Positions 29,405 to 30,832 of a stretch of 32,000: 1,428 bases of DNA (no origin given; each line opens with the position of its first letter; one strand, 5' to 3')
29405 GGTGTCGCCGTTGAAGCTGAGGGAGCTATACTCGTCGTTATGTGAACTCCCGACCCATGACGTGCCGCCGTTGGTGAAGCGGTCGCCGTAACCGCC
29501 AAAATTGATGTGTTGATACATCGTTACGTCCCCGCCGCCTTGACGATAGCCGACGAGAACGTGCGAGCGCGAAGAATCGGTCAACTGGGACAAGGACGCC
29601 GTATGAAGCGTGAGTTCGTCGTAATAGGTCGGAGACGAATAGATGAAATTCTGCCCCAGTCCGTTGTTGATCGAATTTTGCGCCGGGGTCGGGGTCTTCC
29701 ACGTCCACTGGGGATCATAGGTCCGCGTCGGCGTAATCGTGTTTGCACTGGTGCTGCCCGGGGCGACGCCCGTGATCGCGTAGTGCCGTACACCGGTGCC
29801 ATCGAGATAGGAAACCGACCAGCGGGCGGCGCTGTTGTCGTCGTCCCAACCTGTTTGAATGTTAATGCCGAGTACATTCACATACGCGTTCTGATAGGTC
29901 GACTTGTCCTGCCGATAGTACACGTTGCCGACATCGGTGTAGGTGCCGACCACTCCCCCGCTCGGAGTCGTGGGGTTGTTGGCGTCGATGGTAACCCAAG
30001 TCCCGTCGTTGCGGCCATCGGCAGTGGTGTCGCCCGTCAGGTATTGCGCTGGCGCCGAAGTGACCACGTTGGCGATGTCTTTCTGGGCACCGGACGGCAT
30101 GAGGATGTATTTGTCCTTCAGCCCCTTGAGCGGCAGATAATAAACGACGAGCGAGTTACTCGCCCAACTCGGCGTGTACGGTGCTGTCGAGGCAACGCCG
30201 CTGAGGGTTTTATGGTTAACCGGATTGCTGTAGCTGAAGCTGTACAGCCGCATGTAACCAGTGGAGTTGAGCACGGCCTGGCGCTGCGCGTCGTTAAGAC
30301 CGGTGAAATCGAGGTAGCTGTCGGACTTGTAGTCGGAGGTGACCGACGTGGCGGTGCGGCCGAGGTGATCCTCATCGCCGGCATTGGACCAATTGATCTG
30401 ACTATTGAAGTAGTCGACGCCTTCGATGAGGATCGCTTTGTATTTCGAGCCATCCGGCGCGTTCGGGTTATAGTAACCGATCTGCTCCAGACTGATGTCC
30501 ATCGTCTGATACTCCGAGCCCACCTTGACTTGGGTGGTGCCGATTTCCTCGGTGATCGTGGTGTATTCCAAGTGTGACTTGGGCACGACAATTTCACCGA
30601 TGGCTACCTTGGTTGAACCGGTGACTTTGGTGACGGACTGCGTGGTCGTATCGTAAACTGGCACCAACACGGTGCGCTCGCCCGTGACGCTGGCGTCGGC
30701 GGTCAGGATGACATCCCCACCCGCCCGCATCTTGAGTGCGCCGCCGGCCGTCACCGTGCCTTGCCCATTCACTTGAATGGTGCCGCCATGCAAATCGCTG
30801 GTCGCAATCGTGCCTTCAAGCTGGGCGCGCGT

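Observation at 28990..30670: Globular, aromatic-rich insertion of about 560 aa interrupts the fibre, possibly a displayed ligand-binding head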

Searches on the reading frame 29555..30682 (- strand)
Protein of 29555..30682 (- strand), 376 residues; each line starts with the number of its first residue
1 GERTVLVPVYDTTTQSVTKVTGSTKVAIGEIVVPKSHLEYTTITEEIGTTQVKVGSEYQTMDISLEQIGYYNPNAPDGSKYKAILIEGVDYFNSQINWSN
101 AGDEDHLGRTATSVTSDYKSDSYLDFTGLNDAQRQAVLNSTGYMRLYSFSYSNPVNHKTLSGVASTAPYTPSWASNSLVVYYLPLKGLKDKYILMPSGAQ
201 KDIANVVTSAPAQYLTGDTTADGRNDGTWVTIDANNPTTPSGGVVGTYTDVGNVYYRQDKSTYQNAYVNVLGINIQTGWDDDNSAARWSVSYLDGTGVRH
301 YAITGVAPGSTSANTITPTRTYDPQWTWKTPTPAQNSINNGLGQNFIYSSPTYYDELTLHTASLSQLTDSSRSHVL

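Call 15: find_related_loci(query=window:29555-30682:-, collection=genome_contigs, flank=10000)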
Query window:29555-30682:- (376 aa) in genome_contigs; peptide patterns used: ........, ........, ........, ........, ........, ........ (x = any residue, [..] = any of these).
22 stretches matched a pattern; 4 encode a relative of the query (tblastn E <= 1e-3); 4 distinct loci.
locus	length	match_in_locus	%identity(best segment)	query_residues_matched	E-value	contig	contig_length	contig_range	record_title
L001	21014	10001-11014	37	1-335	7e-59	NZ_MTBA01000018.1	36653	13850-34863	Oceanospirillum sanctuarii strain AK56 YS43_1_contig_18, whole genome shotgun sequence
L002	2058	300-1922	38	8-364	9e-50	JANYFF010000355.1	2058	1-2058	MAG: Polaromonas sp. isolate 338R_metabinner_90_sub 338R_k141_1450914, whole genome shotgun sequence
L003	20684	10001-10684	52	1-229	1e-67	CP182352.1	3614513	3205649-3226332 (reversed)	MAG: Halarcobacter sp. isolate FB10N2-1 chromosome, complete genome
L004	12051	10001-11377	31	14-373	4e-52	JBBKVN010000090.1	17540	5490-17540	MAG: Rhodoferax sp. isolate metabat_bins.73 k119_3679060, whole genome shotgun sequence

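Call 54: search_protein_families(library=pfam, proteins=[L003:4679-6181:+, window:29555-30502:-], max_evalue=1)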
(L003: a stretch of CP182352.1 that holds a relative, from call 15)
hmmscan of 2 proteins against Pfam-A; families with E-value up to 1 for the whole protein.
L003:4679-6181:+ (501 aa): 3 families
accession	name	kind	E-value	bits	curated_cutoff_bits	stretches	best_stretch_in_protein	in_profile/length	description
PF13618.11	Gluconate_2-dh3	-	0.015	16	23.4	0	269-292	64-87/135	Gluconate 2-dehydrogenase subunit 3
PF01293.25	PEPCK_ATP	-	0.038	13.1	26.5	0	293-352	27-86/465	Phosphoenolpyruvate carboxykinase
PF14529.12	Exo_endo_phos_2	-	0.095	13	27.4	0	247-287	33-73/117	Endonuclease-reverse transcriptase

window:29555-30502:- (316 aa): 1 family
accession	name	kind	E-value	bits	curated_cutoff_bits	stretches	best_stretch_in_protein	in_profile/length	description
PF12860.13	PAS_7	-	0.16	12.5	27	1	147-192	63-108/115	PAS fold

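Call 57: search_protein_representatives(alignment_id=A6)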
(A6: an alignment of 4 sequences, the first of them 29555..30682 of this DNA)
Query: 4 sequences, 294 profile positions. Proteins with E-value up to 0.001 (for the whole library): 186; up to 1e-10: 147; up to 1e-30: 92. The best 150 are listed.
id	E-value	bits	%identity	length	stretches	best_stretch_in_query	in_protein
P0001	7.7e-161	550.3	-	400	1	1-294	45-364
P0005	1.4e-103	362.4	-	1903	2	2-289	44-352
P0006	1.7e-103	362.1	-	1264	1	2-294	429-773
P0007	3.4e-88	311.9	-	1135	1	3-292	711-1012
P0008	4.3e-88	311.5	-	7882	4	3-172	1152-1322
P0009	6.8e-87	307.6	-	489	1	2-291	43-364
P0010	2.0e-85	302.8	-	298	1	1-207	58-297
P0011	5.9e-83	294.7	-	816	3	3-233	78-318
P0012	1.0e-81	290.6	-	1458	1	5-293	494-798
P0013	1.8e-81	289.8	-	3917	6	2-266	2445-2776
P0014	2.5e-81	289.3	-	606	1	6-236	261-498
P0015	8.9e-80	284.2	-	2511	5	3-291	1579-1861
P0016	1.7e-79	283.3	-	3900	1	2-291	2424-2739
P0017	3.6e-79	282.2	-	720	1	2-290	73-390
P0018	1.8e-78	279.9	-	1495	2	2-152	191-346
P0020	3.3e-75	269.2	-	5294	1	1-291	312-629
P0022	7.0e-71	255.0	-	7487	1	5-294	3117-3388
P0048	1.3e-51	191.8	-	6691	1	5-293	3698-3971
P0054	9.5e-49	182.4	-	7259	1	2-293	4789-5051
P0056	1.6e-48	181.6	-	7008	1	3-294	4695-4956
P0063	1.5e-45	171.9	-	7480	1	5-294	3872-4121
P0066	1.5e-44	168.6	-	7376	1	5-294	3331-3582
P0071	1.4e-40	155.6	-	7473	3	2-289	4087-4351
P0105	9.4e-26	106.9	-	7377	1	4-294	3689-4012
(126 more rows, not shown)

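Call 94: list_cluster_members(proteins=[P0008, P0022, P0054, P0056, P0063, P0066, P0071, P0105, P0048, P0020])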
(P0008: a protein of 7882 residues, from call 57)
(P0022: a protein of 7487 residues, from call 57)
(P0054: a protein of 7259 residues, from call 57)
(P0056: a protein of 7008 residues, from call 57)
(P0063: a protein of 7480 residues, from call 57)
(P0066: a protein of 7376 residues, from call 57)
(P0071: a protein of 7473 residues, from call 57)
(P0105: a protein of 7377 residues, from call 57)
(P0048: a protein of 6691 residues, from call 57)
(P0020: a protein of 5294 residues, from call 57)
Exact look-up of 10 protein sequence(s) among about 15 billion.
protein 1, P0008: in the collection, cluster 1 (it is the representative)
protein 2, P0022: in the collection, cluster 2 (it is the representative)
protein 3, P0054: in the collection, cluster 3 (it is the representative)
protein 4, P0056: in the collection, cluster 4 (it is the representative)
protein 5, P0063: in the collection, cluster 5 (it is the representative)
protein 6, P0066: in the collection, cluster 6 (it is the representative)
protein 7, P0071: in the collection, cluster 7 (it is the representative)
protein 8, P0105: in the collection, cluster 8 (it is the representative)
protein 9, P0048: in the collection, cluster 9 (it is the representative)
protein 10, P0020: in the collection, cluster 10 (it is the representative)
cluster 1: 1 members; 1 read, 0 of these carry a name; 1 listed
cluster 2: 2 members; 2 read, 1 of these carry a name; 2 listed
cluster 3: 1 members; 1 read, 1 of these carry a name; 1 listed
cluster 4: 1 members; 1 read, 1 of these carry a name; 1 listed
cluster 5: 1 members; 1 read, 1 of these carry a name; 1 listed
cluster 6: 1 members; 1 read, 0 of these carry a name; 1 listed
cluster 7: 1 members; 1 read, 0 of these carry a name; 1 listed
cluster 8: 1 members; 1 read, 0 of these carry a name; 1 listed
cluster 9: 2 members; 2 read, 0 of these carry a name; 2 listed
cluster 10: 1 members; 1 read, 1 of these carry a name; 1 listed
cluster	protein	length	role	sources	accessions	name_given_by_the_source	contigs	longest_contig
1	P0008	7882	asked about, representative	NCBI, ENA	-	-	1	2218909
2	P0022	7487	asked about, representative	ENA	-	-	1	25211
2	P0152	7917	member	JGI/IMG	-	hypothetical protein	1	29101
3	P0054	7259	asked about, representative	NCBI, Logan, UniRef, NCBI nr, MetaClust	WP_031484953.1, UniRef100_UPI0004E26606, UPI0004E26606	calcium-binding protein [Maridesulfovibrio frigidus] | calcium-binding protein n=1 Tax=Maridesulfovibrio frigidus TaxID=340956 ... | status=active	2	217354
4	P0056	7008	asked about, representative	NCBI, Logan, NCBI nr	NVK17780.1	MAG: LEPR-XLL domain-containing protein [Methylocystaceae bacterium] | LEPR-XLL domain-containing protein [Methylocystaceae bacterium]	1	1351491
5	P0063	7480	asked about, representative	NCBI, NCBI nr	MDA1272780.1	MAG: hypothetical protein O2960_01835, partial [Verrucomicrobia bacterium] | hypothetical protein [Verrucomicrobiota bacterium]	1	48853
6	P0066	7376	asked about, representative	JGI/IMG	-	-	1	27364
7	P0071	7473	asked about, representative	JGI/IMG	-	-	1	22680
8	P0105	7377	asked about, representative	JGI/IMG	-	-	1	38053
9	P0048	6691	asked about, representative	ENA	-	-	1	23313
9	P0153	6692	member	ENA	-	-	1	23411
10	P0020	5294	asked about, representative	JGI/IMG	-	hypothetical protein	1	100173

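Call 95: find_encoding_contigs(protein=P0056, flank=10000, max_places=2)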
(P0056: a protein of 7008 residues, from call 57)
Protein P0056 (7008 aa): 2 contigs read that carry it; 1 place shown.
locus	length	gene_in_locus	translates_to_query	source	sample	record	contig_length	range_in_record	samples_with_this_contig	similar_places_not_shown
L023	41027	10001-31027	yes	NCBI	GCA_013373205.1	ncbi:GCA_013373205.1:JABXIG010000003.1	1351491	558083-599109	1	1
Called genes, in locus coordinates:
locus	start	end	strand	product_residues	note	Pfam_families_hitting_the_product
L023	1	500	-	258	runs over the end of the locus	PF02492:cobW (faint), PF00005:ABC_tran, PF13304:AAA_21 (faint)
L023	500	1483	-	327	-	PF01032:FecCD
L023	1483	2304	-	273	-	PF01497:Peripla_BP_2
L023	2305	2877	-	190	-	PF24724:DUF7676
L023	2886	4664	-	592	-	PF07715:Plug, PF00593:TonB_dep_Rec_b-barrel, PF14905:OMP_b-brl_3 (faint)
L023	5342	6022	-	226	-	PF00072:Response_reg, PF00486:Trans_reg_C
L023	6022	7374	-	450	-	PF00512:HisKA, PF02518:HATPase_c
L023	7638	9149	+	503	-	PF02321:OEP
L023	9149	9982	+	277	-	PF25919:BSH_CusB (faint), PF00364:Biotin_lipoyl (faint), PF25917:BSH_RND (weak), PF25973:BSH_CzcB (weak)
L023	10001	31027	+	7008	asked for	PF00353:HemolysinCabind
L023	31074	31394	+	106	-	PF11950:DUF3467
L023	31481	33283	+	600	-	PF25919:BSH_CusB (faint), PF25973:BSH_CzcB (weak)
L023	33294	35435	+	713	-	PF02163:Peptidase_M50 (faint)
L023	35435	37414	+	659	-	PF07517:SecA_DEAD, PF00271:Helicase_C (faint), PF01043:SecA_PP_bind, PF21090:P-loop_SecA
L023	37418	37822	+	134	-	-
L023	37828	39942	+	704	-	PF00497:SBP_bac_3, PF10613:Lig_chan-Glu_bd (faint), PF00497:SBP_bac_3, PF00990:GGDEF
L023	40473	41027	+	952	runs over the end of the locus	PF02347:GDC-P, PF01212:Beta_elim_lyase (weak), PF21478:GcvP2_C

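Call 96: find_encoding_contigs(protein=P0054, flank=10000, max_places=2)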
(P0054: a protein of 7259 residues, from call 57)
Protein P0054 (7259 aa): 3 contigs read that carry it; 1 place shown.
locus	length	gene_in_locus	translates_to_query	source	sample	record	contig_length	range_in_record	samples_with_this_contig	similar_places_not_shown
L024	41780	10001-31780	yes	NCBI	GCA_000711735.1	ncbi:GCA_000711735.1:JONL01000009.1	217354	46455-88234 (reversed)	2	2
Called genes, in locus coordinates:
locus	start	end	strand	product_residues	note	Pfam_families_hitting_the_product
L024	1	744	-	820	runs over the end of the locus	PF00989:PAS, PF08448:PAS_4, PF13426:PAS_9, PF08447:PAS_3 (weak), PF00989:PAS, PF08448:PAS_4, PF13426:PAS_9, PF02518:HATPase_c, +3 more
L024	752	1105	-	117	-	PF00989:PAS, PF13426:PAS_9 (weak)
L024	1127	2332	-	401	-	PF00072:Response_reg, PF08668:HDOD, PF01966:HD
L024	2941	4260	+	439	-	PF00072:Response_reg, PF00158:Sigma54_activat, PF02954:HTH_8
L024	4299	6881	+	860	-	PF00512:HisKA, PF02518:HATPase_c, PF00072:Response_reg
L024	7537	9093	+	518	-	PF02321:OEP (weak)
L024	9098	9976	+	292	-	PF00364:Biotin_lipoyl (faint), PF25917:BSH_RND (weak), PF25973:BSH_CzcB (faint), PF25984:BSH_YknX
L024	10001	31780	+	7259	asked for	PF00353:HemolysinCabind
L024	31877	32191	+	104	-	PF11950:DUF3467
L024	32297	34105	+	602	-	PF01590:GAF (faint), PF13185:GAF_2 (faint), PF25917:BSH_RND (weak), PF25919:BSH_CusB (weak), PF25973:BSH_CzcB (faint)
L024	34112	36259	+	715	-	PF02163:Peptidase_M50 (weak)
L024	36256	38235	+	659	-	PF07517:SecA_DEAD, PF00270:DEAD (weak), PF01043:SecA_PP_bind, PF21090:P-loop_SecA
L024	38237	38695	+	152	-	-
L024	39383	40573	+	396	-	-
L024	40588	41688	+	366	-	-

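Call 97: search_protein_families(library=pfam, proteins=[L023:10001-20500:+, L023:20501-31024:+], max_evalue=0.01)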
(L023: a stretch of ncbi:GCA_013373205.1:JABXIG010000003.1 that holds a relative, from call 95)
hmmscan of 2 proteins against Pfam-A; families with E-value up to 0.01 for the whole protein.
L023:10001-20500:+ (3500 aa): 1 family
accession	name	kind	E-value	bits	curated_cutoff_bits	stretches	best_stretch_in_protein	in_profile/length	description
PF00353.25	HemolysinCabind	-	1.2e-16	60.8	23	4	2525-2559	1-35/36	RTX calcium-binding nonapeptide repeat (4 copies)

L023:20501-31024:+ (3508 aa): 0 families

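Call 98: search_protein_families(library=ncbifam, proteins=[L023:10001-20500:+, L023:20501-31024:+, L023:31074-31391:+, L023:33294-35432:+, L023:35435-37411:+], max_evalue=0.01)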
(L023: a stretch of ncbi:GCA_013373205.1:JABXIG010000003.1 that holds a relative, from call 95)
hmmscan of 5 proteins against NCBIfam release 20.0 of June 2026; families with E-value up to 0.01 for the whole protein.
L023:10001-20500:+ (3500 aa): 2 families
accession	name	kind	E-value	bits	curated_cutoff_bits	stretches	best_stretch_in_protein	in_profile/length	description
NF033943.0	RTX_toxin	subfamily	1.5e-16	59.8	1000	1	2446-2606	689-845/930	RTX family hemolysin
NF012209.1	LEPR-8K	domain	8.3e-05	22.1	17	1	14-32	3-21/24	LEPR-XLL domain-containing protein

L023:20501-31024:+ (3508 aa): 0 families

L023:31074-31391:+ (106 aa): 0 families

L023:33294-35432:+ (713 aa): 9 families
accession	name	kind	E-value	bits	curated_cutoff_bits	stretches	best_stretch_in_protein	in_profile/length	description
NF041824.1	daptide_HExxH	equivalog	5.2e-46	157.5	300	1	19-402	3-363/379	daptide biosynthesis intramembrane metalloprotease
TIGR01730.1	RND_mfp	subfamily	1.2e-12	47.5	94.9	1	446-621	12-203/322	efflux RND transporter periplasmic adaptor subunit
NF058609.1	RiPP_HExxH_LiaK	equivalog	8e-11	42.1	225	1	153-332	51-225/246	YydH/LiaK family epipeptide maturation metalloprotease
TIGR00998.1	8a0101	subfamily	5e-06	25.7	390.8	1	454-509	36-91/334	EmrA/EmrK family multidrug efflux transporter periplasmic adaptor subunit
TIGR01843.1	type_I_hlyD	subfamily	0.0004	19.5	208.65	1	428-546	10-131/422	HlyD family type I secretion periplasmic adaptor subunit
NF007785.0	PRK10476.1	equivalog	0.0005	19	376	1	455-522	44-108/347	multidrug transporter subunit MdtN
NF008589.1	PRK11556.1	equivalog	0.0024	16.8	391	1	449-518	73-142/392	MdtA/MuxA family multidrug efflux RND transporter periplasmic adaptor subunit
TIGR00999.1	8a0102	subfamily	0.003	16.7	319.3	1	534-601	76-143/271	CzcB/NccB family metal efflux transporter periplasmic adaptor subunit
NF045904.1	RND-peri-MexE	equivalog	0.0085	15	714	0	450-516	53-119/390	multidrug efflux RND transporter periplasmic adaptor subunit MexE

L023:35435-37411:+ (659 aa): 9 families
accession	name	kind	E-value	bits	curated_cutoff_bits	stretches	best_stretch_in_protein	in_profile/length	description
NF006630.0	PRK09200.1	subfamily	6.5e-157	523.9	862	1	45-640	19-603/789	preprotein translocase subunit SecA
NF009538.1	PRK12904.1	equivalog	1.1e-153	513.3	814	2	45-543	19-494/814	preprotein translocase subunit SecA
TIGR00963.1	secA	equivalog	2.4e-149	499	800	2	56-540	7-473/787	preprotein translocase subunit SecA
TIGR03714.1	secA2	equivalog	8.7e-138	460.7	930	1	45-603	11-554/762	accessory Sec system translocase SecA2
TIGR04397.1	SecA2_Bac_anthr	exception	2.4e-133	445.9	1085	1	44-641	17-599/774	accessory Sec system translocase SecA2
NF009536.0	PRK12901.1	equivalog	1.5e-123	414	1493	2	336-595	496-755/1118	preprotein translocase subunit SecA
TIGR04221.1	SecA2_Mycobac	equivalog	1.7e-122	410.1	725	1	47-627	24-587/762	accessory Sec system translocase SecA2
NF012136.0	SecA2_Lm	equivalog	2.8e-104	349.7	1100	1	53-611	24-561/776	accessory Sec system translocase SecA2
NF005873.0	PRK07814.1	equivalog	0.0013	18.2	346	1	466-532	27-96/263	SDR family oxidoreductase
